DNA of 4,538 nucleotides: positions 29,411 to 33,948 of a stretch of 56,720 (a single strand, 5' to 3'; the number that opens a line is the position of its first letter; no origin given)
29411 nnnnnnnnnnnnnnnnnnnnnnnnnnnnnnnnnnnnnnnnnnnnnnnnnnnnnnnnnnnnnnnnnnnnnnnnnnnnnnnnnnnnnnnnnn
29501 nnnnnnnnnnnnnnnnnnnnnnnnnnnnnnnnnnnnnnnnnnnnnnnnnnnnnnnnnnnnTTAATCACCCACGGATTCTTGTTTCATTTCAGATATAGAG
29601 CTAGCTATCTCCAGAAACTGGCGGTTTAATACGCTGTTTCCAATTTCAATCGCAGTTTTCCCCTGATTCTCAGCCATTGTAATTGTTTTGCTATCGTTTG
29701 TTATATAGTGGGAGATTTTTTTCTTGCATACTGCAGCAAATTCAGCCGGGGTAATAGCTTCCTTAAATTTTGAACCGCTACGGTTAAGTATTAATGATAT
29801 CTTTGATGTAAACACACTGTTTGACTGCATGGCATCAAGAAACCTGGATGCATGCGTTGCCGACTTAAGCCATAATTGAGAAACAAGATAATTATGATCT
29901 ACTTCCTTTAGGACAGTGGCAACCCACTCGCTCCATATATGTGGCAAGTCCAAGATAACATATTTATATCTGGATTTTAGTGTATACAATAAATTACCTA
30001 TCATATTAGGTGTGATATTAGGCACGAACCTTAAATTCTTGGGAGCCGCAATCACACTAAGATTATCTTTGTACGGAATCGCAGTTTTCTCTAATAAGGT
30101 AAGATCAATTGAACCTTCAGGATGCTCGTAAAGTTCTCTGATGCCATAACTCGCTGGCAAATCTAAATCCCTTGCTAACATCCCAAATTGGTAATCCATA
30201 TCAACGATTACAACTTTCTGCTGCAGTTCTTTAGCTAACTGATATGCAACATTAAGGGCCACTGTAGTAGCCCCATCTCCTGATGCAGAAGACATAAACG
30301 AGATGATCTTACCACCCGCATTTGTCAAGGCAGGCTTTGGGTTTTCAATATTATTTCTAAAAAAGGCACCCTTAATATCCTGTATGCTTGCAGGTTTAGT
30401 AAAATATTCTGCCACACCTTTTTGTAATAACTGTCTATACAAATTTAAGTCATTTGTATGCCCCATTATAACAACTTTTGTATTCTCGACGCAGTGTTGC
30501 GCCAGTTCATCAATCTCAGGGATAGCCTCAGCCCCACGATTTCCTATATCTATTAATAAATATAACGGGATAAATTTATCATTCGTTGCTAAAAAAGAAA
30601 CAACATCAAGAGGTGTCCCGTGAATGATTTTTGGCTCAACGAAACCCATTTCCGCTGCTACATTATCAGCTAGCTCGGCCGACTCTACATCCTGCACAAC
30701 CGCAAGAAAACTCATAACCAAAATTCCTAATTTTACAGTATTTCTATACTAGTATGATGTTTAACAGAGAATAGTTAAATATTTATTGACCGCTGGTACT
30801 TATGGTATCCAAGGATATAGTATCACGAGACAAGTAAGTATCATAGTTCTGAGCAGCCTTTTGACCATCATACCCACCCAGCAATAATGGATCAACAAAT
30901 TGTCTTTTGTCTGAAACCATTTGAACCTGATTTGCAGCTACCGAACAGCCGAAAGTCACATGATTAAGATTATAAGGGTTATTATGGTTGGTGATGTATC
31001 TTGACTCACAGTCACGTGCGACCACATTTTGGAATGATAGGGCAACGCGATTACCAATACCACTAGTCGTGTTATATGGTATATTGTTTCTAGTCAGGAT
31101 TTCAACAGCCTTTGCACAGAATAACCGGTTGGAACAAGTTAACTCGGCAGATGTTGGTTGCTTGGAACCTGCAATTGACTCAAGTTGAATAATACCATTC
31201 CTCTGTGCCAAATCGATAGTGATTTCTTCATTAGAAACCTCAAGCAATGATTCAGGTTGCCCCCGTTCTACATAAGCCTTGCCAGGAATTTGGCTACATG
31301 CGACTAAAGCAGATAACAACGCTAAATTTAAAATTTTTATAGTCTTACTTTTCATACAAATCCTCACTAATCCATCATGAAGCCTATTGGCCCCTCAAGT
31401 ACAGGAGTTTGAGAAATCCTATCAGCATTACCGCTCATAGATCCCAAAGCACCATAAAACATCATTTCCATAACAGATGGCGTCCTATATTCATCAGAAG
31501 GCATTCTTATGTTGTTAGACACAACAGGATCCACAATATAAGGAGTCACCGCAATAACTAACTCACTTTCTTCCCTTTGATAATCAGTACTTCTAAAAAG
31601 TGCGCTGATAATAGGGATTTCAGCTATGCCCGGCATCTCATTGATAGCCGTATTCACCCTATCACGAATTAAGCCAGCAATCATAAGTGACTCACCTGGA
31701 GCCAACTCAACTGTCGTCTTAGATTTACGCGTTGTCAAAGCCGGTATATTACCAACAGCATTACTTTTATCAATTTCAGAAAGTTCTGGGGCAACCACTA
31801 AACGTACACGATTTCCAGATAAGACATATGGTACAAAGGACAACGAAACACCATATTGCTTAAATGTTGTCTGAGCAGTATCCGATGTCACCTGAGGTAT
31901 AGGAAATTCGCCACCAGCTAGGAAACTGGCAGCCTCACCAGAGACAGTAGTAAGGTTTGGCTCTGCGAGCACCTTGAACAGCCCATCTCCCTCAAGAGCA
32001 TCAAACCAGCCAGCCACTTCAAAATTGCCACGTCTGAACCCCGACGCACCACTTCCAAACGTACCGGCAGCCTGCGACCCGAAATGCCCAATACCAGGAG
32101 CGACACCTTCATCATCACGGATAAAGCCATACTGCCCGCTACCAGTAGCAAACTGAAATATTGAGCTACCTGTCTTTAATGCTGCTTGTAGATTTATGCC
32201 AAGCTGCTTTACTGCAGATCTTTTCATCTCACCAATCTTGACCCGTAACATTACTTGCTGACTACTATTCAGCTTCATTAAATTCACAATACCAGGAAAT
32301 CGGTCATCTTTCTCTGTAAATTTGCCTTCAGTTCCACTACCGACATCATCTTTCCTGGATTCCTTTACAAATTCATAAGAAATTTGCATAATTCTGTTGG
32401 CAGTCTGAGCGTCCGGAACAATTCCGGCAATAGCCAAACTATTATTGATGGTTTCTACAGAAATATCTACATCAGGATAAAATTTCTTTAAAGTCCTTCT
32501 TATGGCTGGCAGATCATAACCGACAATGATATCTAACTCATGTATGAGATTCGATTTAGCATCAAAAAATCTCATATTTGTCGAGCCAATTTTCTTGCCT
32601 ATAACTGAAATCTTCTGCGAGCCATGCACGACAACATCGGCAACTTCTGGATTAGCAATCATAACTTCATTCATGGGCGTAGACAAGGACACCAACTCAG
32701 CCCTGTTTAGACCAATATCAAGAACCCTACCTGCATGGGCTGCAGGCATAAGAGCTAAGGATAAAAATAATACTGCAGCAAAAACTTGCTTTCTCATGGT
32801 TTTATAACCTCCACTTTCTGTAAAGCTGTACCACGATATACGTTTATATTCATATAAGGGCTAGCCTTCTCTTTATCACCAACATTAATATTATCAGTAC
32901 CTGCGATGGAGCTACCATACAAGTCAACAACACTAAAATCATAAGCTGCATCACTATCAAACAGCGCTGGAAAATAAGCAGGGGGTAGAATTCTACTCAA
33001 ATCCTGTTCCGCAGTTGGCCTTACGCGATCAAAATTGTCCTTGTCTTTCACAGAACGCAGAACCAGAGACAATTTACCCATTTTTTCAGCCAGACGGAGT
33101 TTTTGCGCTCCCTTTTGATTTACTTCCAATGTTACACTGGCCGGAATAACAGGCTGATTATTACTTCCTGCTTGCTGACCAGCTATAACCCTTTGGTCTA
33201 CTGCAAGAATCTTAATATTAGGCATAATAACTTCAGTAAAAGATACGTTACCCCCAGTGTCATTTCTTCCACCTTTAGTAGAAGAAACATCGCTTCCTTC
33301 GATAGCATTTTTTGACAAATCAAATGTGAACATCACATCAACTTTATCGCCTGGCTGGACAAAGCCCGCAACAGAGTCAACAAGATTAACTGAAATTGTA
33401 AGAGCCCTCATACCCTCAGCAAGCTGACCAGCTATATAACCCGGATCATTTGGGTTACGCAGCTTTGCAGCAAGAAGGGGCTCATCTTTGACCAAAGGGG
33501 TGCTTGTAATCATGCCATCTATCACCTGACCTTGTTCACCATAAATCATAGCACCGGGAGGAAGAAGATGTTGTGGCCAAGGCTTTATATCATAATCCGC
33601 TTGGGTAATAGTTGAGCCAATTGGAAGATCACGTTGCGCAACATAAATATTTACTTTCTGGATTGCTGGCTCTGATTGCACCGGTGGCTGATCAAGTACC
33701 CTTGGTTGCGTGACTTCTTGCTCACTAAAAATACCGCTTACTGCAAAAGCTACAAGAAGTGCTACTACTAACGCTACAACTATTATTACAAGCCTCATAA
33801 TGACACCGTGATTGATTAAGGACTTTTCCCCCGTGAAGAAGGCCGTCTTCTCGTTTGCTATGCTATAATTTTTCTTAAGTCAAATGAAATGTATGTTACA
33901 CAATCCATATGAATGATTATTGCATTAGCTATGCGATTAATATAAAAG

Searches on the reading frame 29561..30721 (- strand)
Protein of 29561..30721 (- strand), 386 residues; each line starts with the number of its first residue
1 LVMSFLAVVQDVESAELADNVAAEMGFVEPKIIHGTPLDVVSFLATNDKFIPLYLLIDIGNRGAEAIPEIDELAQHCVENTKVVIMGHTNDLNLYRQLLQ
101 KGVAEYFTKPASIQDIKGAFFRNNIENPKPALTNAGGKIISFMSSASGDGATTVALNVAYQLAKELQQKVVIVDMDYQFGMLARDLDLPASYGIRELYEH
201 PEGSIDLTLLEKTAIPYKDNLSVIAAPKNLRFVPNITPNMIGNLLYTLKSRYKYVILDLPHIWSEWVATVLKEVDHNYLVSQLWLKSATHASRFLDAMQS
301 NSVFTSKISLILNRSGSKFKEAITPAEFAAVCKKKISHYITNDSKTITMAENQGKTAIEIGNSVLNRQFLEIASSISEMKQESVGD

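Call 10: search_protein_families(library=pfam, proteins=[window:29561-30721:-], max_evalue=0.00001)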
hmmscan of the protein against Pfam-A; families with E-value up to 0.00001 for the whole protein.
window:29561-30721:- (386 aa): 1 family
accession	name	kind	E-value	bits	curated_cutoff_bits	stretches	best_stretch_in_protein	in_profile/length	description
PF13614.12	AAA_31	-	5.9e-09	36.5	27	1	138-276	2-142/177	AAA domain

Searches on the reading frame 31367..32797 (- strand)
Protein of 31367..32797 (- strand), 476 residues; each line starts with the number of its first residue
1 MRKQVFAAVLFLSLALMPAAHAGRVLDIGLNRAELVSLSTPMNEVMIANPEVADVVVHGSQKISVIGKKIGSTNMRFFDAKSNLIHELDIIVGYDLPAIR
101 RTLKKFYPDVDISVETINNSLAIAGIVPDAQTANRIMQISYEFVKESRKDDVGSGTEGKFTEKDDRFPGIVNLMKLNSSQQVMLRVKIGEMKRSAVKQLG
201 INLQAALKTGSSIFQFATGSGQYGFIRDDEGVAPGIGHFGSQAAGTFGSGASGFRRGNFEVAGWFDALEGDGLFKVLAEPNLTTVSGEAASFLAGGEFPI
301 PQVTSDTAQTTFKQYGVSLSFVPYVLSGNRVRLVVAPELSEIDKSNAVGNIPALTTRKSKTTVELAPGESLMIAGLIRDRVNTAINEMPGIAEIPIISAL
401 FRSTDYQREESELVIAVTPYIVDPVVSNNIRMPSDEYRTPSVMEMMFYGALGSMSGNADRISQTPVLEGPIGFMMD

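Call 10: search_protein_families(library=pfam, proteins=[window:31367-32797:-], max_evalue=0.00001)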
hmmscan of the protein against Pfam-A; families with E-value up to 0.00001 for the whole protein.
window:31367-32797:- (476 aa): 2 families
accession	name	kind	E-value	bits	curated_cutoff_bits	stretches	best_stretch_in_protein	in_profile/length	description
PF00263.26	Secretin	-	3e-40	138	27.5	1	267-423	1-169/169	Bacterial type II and III secretion system protein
PF13629.12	T2SS-T3SS_pil_N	-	2.3e-18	66.1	23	1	24-92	3-71/72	Pilus formation protein N terminal region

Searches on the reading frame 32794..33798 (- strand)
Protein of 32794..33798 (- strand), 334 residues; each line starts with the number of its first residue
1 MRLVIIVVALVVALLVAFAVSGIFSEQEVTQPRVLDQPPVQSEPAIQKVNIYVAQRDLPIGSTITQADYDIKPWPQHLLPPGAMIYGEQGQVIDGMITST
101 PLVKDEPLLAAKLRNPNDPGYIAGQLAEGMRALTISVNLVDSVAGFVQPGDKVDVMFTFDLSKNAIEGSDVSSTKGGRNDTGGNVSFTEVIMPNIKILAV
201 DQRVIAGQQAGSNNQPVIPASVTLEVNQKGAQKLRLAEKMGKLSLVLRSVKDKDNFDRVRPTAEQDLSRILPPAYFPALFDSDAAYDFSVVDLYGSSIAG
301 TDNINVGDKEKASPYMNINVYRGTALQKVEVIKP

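Call 10: search_protein_families(library=pfam, proteins=[window:32794-33798:-], max_evalue=0.00001)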
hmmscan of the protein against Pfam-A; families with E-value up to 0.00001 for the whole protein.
window:32794-33798:- (334 aa): 2 families
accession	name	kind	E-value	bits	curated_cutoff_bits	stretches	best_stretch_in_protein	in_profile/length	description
PF16976.10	RcpC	-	6e-28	97.5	28.8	1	121-248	2-114/114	Flp pilus assembly protein RcpC/CpaB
PF08666.17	SAF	-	4.8e-08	33.9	21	1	50-114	2-63/63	SAF domain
